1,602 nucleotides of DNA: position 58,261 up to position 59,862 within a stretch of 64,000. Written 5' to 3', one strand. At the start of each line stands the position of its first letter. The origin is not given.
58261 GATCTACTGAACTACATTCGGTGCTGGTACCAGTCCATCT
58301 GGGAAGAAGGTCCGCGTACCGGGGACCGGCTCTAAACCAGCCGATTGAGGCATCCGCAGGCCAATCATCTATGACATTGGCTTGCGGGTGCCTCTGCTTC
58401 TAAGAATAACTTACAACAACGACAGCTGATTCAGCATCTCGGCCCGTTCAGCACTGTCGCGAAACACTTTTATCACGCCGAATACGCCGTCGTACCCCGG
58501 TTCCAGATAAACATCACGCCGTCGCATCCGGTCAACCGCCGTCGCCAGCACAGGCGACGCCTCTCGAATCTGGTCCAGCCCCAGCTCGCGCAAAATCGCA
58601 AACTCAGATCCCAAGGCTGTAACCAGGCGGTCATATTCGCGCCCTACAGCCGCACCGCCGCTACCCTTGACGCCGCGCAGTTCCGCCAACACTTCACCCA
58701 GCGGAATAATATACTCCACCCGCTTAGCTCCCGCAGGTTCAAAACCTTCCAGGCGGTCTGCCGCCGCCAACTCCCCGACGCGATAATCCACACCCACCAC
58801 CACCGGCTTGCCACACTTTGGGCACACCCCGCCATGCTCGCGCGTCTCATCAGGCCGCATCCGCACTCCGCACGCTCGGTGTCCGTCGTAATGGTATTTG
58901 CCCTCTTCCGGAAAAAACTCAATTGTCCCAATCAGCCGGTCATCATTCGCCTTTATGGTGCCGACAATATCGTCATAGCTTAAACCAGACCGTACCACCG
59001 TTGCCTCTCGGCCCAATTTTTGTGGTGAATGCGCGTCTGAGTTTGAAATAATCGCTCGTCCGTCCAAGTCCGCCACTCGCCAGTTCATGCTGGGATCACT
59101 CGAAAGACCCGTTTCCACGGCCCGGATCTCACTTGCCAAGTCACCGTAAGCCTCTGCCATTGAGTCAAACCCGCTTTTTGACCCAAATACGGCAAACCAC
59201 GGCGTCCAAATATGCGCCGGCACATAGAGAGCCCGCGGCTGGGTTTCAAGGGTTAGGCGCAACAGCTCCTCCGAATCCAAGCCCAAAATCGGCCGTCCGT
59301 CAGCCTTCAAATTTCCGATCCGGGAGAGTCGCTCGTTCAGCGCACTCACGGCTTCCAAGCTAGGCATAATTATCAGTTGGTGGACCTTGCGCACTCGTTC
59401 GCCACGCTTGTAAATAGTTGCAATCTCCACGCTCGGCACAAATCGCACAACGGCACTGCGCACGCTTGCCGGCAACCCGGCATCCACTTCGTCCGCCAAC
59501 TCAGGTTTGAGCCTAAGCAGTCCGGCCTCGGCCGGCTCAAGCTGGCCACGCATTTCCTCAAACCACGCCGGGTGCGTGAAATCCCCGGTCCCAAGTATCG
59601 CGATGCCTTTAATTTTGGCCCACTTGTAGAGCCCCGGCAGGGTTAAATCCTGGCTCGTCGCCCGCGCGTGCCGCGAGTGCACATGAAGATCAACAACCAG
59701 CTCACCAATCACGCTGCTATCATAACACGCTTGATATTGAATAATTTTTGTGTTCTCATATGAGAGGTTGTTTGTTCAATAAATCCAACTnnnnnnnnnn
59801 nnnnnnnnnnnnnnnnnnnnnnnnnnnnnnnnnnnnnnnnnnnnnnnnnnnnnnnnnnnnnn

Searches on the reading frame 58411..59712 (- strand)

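Call 88: search_protein_families(library=pfam, proteins=[window:58411-59712:-], max_evalue=0.0001)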
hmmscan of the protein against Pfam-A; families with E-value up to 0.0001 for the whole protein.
window:58411-59712:- (433 aa): 1 family
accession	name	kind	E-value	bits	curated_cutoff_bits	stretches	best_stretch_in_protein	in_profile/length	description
PF13263.12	PHP_C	-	9.5e-05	22.3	21.3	0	212-256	9-54/56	PHP-associated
